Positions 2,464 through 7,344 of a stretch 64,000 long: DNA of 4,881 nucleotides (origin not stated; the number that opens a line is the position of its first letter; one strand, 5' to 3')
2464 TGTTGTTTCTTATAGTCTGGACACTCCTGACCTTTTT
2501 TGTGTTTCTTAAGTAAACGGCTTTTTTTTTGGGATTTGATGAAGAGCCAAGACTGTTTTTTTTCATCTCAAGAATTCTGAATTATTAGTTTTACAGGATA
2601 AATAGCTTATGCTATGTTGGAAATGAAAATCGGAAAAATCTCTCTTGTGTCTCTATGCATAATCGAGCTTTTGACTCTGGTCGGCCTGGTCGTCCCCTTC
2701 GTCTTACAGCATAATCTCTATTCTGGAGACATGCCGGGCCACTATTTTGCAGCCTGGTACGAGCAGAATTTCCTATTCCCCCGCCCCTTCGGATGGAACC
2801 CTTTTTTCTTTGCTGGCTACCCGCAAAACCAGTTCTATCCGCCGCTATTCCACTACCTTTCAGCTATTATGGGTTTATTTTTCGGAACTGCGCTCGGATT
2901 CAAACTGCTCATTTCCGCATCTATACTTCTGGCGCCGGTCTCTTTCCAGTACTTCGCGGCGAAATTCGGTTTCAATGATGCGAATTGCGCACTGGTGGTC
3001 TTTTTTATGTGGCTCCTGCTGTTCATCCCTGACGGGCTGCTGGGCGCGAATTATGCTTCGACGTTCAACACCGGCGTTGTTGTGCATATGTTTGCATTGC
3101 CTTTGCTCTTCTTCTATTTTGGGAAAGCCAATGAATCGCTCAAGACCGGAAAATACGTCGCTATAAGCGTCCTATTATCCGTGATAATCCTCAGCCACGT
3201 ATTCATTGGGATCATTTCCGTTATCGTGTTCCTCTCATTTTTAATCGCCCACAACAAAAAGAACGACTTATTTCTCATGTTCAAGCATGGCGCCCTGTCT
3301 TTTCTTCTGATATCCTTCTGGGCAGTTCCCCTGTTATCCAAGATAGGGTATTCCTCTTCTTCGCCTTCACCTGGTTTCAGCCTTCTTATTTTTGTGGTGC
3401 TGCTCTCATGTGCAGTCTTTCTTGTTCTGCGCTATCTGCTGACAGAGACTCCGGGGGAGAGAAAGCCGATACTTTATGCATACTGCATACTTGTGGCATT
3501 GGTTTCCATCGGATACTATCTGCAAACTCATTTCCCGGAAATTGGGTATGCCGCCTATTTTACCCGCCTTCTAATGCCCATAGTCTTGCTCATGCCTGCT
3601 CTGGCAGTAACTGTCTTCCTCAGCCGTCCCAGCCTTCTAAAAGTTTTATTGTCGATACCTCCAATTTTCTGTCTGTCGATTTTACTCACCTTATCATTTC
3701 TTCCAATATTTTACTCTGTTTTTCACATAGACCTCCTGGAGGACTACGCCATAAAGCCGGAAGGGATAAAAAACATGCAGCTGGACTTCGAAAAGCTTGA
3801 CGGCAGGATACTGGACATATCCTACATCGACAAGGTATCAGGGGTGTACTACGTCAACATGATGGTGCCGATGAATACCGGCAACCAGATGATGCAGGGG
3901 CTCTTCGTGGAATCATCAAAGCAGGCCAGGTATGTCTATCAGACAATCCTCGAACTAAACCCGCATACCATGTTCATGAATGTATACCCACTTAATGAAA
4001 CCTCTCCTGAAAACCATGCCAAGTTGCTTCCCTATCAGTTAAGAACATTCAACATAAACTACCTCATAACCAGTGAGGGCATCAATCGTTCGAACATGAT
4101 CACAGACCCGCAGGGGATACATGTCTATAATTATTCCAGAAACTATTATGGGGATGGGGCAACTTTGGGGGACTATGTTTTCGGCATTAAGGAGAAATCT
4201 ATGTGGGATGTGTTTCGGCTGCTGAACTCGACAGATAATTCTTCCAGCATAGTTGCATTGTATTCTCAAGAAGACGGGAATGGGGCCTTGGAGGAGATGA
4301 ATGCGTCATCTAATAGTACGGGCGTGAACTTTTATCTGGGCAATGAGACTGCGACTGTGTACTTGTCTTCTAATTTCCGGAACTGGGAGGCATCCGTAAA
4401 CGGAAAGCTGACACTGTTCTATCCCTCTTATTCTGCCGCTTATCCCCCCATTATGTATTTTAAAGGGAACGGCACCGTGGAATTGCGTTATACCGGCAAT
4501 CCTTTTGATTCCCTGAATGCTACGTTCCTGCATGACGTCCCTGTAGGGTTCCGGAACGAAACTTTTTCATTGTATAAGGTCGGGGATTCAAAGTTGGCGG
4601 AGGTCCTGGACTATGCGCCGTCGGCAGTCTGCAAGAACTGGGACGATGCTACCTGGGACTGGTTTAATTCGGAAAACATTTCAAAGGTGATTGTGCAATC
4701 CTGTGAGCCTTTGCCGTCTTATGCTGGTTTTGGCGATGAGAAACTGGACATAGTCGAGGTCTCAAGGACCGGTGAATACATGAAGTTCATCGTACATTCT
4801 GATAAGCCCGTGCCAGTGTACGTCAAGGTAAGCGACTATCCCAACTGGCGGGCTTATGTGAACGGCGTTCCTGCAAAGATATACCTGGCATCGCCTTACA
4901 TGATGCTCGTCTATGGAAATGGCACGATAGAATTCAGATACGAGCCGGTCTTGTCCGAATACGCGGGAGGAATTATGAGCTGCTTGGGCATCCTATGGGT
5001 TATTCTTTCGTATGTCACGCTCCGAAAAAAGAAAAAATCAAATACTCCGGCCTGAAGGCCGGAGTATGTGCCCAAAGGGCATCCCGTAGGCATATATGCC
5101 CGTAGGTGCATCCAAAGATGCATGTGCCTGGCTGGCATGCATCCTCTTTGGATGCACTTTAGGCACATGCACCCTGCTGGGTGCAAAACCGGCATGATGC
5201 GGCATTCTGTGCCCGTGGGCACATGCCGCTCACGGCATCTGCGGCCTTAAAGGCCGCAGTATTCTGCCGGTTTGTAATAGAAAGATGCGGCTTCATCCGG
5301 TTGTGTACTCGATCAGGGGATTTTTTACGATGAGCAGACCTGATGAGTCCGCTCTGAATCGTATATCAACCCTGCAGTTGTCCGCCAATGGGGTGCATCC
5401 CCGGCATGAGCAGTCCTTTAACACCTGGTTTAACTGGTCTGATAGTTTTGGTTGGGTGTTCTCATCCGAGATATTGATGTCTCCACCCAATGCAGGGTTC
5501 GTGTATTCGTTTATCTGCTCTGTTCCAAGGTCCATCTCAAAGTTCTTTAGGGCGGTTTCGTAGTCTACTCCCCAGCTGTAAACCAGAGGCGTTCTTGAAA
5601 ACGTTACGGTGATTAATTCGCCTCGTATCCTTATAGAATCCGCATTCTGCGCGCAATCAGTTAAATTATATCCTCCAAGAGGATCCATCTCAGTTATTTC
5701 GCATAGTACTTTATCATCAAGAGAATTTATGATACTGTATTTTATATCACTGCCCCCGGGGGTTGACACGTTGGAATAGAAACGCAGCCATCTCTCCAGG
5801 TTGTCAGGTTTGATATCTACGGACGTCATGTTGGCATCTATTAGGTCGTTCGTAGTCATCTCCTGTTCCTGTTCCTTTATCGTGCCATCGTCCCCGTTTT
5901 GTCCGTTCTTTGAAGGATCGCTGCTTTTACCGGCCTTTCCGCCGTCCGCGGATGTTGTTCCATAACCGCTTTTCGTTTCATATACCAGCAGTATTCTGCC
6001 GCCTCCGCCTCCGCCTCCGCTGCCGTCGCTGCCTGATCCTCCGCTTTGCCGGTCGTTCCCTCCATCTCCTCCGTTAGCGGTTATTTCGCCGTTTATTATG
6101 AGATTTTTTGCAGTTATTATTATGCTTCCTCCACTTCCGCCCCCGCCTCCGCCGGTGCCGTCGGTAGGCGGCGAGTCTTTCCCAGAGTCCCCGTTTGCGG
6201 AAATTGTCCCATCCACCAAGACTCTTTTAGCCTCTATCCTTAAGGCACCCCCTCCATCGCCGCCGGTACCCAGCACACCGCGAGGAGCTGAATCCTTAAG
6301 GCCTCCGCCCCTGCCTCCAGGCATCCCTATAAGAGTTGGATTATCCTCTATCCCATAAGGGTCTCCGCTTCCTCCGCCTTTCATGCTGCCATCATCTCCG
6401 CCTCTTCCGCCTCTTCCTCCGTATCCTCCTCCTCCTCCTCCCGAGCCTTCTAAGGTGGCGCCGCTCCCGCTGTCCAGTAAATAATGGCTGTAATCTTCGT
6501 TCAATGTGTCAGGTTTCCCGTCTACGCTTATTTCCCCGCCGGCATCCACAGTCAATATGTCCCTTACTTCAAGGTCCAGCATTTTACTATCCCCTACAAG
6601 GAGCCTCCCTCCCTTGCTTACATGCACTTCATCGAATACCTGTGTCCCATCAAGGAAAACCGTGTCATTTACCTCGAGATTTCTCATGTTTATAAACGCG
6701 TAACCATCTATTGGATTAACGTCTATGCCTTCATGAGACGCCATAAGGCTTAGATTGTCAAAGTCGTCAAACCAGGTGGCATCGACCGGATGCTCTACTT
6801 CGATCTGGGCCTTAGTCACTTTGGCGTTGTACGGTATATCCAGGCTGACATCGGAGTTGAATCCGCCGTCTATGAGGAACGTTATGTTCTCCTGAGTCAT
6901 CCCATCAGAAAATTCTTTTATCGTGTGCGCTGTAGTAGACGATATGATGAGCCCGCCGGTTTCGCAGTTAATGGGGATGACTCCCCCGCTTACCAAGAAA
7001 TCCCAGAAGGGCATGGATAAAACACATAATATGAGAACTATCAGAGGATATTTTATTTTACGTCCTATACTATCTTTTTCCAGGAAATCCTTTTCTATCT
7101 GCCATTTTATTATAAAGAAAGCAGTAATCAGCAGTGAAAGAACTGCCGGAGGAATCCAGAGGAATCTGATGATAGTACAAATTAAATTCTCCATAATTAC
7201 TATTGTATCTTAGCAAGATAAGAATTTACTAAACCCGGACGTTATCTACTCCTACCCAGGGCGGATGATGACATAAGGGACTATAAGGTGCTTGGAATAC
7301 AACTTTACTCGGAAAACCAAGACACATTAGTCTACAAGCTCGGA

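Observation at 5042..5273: Array of about 10 consecutive GC-rich hairpins in a 240-bp convergent intergenic region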

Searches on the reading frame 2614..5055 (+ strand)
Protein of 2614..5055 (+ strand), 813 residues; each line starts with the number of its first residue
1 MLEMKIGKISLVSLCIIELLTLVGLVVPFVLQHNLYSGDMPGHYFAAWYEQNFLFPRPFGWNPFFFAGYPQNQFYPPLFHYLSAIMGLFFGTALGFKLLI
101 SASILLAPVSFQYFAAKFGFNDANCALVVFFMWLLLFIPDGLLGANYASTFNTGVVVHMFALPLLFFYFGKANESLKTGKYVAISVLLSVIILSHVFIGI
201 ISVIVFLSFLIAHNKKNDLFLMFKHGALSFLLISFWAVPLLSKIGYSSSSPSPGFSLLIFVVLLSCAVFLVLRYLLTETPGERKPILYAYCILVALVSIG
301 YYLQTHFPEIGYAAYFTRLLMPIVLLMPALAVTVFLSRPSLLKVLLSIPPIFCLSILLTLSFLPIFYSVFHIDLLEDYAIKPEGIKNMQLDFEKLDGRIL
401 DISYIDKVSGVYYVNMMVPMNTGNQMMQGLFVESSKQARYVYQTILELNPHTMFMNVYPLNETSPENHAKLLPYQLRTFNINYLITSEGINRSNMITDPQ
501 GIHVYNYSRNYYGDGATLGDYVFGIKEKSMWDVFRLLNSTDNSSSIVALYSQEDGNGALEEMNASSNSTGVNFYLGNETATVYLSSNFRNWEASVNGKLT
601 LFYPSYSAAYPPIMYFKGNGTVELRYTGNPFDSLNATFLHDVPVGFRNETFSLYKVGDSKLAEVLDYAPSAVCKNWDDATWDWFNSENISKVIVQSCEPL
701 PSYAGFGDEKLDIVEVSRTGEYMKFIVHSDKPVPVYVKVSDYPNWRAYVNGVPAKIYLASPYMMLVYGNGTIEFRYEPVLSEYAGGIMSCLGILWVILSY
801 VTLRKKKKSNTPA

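Call 15: search_protein_families(library=pfam, proteins=[window:2614-5055:+])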
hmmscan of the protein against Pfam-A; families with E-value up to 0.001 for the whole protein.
window:2614-5055:+ (813 aa): 0 families

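Call 16: find_encoding_contigs(protein=window:2614-5055:+, flank=4000, max_places=10)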
Protein window:2614-5055:+ (813 aa): 1 contig read that carries it; 1 place shown.
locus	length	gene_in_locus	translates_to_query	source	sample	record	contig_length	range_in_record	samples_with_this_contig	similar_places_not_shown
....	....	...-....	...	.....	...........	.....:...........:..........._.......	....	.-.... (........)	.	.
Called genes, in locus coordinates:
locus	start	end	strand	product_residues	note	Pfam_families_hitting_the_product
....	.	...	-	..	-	?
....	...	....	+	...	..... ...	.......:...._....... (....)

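Call 19: find_homologous_proteins(query=window:2614-5055:+)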
Query window:2614-5055:+ (813 aa): 19 proteins with E <= 0.001 among 8000 candidates.
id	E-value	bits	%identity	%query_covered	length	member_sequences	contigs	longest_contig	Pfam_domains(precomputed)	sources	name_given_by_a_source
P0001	0.0e+0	1845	100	100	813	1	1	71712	PF10131.16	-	-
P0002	7.3e-105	370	32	76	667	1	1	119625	-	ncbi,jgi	-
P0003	1.4e-99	352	29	77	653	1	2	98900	-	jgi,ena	-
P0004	4.1e-97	344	32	77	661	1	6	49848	-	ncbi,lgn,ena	-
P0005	1.5e-96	342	32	76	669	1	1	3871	-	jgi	-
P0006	1.6e-88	316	32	58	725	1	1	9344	-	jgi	-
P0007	8.3e-85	304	30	75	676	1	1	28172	-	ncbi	-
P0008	1.8e-83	299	28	77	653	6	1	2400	PF10131.16,PF20176.4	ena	-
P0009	7.9e-80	287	28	74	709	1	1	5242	-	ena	-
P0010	9.6e-69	250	28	78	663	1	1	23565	-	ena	-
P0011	3.0e-67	245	29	77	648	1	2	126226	-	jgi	-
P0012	4.8e-58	215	26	78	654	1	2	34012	-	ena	-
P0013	4.9e-36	142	34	27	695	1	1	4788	-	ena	-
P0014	4.7e-35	139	25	77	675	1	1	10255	-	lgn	-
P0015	4.0e-29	119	32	28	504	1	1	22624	-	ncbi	ncbi:MAG: hypothetical protein D6719_08460, partial [Candidatus Dadabacteria bacterium]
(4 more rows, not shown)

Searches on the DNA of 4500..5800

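Call 9: search_rna_families(source=window, start=4500, end=5800, threshold=evalue, max_evalue=10)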
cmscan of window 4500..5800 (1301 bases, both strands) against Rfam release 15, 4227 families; matches with E-value up to 10: 9.
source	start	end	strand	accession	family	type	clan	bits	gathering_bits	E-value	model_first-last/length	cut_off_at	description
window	5091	5171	-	RF00051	mir-17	Gene; miRNA;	-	25.4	49.5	0.0031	1-80/80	no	mir-17 microRNA precursor family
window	5103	5160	+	RF03651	mir-2070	Gene; miRNA;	-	25.1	95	0.013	1-71/71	no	mir-2070 microRNA precursor family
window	5108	5157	+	RF03919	mir-1540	Gene; miRNA;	-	20.9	90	0.22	1-59/59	no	mir-1540 microRNA precursor family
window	5032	5101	-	RF01772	rnk_pseudo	Cis-reg; leader;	-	20.8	55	0.95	1-108/108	no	Pseudomonas rnk leader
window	5096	5166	-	RF04176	mir-3149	Gene; miRNA;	-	20.1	100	0.94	1-83/83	no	mir-3149 microRNA precursor family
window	5106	5159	+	RF04154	mir-1277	Gene; miRNA;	-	19.8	81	1.4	1-78/78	no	mir-1277 microRNA precursor family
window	5114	5176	-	RF03390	mir-2450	Gene; miRNA;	-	18.3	59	2.3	1-73/73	no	mir-2450 microRNA precursor family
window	5092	5170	-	RF02009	mir-987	Gene; miRNA;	-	18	98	2.8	1-92/92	no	mir-987 microRNA precursor family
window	5659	5782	+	RF04188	Hovlinc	Gene; ribozyme;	-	15.4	42.3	3.8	1-170/170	no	Hovlinc ribozyme (hominin vlincRNA-located)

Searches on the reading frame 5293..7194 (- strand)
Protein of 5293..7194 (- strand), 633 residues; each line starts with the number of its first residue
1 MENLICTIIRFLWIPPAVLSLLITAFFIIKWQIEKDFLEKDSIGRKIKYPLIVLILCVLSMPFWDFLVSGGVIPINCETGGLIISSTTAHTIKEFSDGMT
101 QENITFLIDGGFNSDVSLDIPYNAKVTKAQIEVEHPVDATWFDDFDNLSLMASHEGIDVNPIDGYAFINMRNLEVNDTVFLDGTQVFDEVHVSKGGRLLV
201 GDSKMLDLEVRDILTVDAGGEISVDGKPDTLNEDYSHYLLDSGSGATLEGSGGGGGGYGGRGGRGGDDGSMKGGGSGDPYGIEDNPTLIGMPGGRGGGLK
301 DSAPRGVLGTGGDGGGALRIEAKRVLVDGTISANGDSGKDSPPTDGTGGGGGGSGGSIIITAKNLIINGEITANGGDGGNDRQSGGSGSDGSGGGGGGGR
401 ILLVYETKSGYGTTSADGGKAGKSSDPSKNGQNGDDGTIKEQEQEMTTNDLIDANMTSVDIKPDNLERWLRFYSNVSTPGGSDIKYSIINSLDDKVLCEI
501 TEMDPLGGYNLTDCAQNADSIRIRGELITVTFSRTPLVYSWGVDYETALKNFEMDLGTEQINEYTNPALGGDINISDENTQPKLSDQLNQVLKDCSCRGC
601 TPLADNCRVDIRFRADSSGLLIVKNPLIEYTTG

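Call 15: search_protein_families(library=pfam, proteins=[window:5293-7194:-])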
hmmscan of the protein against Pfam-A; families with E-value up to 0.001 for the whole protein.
window:5293-7194:- (633 aa): 0 families

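Call 17: find_encoding_contigs(protein=window:5293-7194:-, flank=4000, max_places=10)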
Protein window:5293-7194:- (633 aa): no gene with exactly this product is on record in the collection.
